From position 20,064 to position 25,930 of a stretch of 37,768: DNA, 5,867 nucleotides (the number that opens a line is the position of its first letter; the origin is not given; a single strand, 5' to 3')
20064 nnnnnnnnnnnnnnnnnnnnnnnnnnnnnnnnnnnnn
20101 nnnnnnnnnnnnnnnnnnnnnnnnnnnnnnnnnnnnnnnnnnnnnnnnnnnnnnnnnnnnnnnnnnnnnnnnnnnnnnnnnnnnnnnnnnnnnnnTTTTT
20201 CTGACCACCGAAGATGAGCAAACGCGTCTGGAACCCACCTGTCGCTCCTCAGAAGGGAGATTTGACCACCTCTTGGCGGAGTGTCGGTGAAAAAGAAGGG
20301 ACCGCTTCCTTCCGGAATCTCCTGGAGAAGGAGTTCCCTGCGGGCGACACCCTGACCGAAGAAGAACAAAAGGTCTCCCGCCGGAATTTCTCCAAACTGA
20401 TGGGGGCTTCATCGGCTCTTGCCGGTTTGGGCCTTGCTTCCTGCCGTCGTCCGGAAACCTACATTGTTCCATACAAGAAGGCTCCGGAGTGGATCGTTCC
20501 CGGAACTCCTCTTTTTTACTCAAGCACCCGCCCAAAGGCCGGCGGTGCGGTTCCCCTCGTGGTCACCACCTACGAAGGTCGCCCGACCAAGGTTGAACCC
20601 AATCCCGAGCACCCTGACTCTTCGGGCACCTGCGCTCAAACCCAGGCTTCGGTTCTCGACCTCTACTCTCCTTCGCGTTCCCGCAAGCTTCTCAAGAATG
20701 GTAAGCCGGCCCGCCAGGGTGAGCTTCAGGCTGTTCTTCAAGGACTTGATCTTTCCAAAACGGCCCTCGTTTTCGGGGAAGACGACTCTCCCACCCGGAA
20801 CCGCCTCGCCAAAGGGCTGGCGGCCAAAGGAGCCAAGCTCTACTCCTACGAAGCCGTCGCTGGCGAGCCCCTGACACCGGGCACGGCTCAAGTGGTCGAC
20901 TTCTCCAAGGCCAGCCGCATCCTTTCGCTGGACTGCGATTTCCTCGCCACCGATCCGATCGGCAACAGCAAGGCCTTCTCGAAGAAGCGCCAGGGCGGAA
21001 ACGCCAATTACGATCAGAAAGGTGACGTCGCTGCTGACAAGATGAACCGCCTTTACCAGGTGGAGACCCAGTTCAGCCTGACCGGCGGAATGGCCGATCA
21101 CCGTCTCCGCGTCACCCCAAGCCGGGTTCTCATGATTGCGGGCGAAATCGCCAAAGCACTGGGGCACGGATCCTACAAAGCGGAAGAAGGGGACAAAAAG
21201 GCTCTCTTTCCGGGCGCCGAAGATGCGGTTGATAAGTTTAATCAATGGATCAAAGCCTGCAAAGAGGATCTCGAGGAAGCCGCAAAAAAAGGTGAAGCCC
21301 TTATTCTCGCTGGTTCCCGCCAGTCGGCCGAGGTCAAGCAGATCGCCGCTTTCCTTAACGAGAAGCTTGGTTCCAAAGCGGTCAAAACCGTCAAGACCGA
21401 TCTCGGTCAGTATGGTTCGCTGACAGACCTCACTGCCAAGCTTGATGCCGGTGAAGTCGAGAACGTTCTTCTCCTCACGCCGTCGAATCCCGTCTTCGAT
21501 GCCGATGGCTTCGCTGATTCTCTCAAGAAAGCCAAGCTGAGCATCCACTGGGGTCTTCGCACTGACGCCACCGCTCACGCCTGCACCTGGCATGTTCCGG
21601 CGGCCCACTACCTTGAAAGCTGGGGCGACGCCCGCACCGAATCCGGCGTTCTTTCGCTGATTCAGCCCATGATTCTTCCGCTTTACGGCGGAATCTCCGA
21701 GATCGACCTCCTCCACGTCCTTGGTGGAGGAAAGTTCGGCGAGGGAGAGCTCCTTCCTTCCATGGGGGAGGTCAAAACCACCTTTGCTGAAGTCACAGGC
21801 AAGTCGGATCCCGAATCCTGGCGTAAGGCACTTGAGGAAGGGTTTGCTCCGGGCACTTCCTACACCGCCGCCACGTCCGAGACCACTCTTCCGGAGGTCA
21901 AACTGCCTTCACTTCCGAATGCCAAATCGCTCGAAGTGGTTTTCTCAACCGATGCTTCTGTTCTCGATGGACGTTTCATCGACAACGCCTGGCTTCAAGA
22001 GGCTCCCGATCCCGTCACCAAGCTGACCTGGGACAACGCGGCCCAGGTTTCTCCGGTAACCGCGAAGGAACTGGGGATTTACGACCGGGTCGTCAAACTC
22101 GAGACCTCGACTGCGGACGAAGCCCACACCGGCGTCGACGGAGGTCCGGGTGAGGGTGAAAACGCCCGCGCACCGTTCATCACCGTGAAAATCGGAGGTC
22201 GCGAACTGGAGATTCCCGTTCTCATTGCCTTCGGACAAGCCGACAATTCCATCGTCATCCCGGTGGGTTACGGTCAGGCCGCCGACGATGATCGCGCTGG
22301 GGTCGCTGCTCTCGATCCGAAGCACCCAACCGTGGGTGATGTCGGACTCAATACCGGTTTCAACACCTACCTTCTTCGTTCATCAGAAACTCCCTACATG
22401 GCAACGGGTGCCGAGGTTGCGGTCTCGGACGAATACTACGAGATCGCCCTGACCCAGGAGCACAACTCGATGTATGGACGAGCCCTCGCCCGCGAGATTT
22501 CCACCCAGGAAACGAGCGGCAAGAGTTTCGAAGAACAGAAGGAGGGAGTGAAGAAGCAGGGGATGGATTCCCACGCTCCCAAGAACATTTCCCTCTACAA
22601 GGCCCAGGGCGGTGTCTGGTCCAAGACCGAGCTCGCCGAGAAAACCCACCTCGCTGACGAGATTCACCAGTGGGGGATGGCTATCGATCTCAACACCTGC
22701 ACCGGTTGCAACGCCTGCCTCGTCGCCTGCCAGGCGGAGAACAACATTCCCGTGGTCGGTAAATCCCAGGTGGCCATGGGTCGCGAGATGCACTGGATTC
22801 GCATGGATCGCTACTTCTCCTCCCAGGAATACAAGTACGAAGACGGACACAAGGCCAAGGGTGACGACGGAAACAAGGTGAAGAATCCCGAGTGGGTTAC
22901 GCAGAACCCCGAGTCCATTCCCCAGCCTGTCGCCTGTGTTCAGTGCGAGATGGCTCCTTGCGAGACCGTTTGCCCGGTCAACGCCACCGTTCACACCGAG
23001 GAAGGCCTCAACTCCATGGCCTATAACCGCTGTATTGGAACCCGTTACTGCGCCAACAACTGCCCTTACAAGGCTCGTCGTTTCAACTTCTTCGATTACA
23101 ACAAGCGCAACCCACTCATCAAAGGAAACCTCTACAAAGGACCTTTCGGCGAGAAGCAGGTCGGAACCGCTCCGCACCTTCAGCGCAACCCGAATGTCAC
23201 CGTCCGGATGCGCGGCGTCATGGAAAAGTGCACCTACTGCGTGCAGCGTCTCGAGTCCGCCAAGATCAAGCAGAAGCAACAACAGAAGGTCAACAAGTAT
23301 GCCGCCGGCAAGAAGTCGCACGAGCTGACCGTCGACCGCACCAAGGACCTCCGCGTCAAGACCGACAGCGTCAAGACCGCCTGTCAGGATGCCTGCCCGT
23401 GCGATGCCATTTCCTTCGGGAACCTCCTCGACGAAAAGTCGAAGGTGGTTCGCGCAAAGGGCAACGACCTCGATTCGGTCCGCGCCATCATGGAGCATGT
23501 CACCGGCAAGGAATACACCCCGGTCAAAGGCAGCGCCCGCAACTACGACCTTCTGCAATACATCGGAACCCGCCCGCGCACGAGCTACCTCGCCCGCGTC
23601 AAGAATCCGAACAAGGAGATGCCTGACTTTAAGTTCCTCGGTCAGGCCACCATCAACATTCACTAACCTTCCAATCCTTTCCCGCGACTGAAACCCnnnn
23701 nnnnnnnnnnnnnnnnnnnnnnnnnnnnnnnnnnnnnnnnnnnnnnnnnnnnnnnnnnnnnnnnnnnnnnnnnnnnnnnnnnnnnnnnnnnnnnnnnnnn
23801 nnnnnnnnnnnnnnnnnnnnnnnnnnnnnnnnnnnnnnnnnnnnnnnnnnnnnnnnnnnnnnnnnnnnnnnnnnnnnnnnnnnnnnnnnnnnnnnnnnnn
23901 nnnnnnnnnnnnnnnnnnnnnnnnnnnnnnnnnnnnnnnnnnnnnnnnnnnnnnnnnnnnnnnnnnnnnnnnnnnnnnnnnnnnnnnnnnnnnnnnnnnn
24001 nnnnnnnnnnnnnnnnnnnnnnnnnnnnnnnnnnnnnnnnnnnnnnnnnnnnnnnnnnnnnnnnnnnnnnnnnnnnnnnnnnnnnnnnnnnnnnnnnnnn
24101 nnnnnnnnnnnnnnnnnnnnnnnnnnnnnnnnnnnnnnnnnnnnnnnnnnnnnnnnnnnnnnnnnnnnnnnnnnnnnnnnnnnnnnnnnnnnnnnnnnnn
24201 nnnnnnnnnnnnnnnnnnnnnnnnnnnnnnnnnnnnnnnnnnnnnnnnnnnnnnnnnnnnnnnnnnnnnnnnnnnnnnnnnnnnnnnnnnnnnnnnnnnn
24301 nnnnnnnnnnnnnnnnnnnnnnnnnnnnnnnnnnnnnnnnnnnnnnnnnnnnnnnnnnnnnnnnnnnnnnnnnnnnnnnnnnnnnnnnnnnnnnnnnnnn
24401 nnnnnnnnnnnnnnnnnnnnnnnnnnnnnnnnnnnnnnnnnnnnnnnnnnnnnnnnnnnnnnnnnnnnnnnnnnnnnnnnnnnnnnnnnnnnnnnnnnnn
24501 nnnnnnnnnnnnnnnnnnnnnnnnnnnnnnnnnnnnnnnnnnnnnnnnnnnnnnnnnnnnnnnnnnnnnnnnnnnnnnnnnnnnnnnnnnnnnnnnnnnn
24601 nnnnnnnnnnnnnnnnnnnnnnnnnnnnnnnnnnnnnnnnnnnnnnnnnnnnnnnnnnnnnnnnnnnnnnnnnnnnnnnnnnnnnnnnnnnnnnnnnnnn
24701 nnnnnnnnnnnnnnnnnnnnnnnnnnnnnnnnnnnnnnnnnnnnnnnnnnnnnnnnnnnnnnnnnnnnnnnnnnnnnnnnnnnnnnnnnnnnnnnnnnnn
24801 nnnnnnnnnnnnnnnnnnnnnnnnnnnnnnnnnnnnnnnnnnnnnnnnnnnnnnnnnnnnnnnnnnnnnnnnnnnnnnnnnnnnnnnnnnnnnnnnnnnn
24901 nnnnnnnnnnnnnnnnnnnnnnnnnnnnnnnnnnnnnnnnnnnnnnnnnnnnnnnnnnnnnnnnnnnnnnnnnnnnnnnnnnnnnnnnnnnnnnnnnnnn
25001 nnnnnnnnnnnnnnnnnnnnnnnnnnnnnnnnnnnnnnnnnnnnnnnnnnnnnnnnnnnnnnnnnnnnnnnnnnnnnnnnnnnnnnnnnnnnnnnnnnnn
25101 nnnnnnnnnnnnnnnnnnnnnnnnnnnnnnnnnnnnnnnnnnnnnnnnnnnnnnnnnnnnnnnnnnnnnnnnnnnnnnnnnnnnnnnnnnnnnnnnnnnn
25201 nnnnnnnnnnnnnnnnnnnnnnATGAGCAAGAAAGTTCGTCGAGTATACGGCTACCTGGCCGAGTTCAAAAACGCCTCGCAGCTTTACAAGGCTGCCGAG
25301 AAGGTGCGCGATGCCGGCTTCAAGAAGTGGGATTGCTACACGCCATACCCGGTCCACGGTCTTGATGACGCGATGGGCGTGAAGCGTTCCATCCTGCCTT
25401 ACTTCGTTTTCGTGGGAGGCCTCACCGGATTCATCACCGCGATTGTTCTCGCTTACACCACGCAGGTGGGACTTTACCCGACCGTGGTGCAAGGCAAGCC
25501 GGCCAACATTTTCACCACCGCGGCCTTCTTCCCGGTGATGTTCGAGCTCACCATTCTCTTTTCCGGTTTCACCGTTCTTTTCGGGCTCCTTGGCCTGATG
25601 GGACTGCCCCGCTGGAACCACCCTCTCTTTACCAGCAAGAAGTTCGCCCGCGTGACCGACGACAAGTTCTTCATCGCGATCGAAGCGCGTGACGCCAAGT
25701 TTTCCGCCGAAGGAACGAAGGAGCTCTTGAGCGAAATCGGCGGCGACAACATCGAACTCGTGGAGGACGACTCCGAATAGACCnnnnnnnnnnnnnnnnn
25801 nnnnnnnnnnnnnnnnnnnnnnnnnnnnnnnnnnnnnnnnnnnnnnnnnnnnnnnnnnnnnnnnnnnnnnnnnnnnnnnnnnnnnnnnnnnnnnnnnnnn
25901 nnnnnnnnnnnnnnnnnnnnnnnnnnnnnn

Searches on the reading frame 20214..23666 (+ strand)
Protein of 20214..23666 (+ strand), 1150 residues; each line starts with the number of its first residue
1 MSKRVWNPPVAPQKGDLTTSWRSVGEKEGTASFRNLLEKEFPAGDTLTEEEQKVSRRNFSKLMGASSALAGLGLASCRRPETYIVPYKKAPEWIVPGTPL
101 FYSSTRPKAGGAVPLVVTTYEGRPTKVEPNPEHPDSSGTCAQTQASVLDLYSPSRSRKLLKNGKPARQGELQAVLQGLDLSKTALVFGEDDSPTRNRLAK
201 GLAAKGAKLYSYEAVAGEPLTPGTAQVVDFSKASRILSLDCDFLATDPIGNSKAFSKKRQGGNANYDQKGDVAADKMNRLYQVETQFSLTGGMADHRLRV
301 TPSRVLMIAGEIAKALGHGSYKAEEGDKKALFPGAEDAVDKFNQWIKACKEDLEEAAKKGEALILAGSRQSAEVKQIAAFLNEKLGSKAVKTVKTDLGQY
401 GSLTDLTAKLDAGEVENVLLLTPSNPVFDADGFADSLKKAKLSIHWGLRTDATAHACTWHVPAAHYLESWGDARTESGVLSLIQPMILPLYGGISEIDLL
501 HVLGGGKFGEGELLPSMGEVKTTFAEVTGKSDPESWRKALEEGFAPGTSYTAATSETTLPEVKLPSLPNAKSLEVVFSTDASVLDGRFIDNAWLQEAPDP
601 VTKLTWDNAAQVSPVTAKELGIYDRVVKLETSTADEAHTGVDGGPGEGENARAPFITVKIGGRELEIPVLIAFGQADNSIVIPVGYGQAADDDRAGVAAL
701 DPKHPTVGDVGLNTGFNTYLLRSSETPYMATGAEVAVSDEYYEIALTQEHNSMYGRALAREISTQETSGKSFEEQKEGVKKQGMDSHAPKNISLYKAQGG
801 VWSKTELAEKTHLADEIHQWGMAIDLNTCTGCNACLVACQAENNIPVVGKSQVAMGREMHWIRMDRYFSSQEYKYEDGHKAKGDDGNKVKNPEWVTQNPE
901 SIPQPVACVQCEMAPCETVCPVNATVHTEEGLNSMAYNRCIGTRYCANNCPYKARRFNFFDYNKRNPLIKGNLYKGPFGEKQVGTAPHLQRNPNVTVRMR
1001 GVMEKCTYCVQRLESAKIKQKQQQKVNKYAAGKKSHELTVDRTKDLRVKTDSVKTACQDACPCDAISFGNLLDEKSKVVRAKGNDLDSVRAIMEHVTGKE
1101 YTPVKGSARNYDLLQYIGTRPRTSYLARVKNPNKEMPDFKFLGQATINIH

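Call 12: search_protein_families(library=pfam, proteins=[window:20214-23666:+], max_evalue=0.001)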
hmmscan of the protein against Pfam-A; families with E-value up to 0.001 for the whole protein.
window:20214-23666:+ (1150 aa): 7 families
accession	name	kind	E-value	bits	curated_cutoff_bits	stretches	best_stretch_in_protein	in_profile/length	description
PF12838.12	Fer4_7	-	3.9e-14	53.3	27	2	828-924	1-52/52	4Fe-4S dicluster domain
PF13237.11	Fer4_10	-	4.2e-06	27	25.5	0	905-951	6-53/53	4Fe-4S dicluster domain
PF13183.11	Fer4_8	-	2.3e-05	25.3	27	1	826-923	2-67/68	4Fe-4S dicluster domain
PF13247.11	Fer4_11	-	2.8e-05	24.7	26.2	1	905-958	7-62/100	4Fe-4S dicluster domain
PF12797.12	Fer4_2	-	0.00018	21.7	24.5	1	820-840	1-21/22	4Fe-4S binding domain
PF12837.12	Fer4_6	-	0.00026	21.2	25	0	823-839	3-19/24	4Fe-4S binding domain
PF25160.1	LdpA_Fe-S-bd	-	0.00077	19.6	27.6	0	914-953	7-41/49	LdpA Fe-S cluster-binding domain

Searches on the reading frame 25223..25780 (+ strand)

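Call 12: search_protein_families(library=pfam, proteins=[window:25223-25780:+], max_evalue=0.001)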
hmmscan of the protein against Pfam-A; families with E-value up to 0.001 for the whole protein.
window:25223-25780:+ (185 aa): 1 family
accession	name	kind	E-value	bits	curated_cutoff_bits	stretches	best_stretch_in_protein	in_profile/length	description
PF11821.13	ActD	-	1.2e-59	201.3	25.7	1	9-178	1-169/170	Alternative complex III, ActD subunit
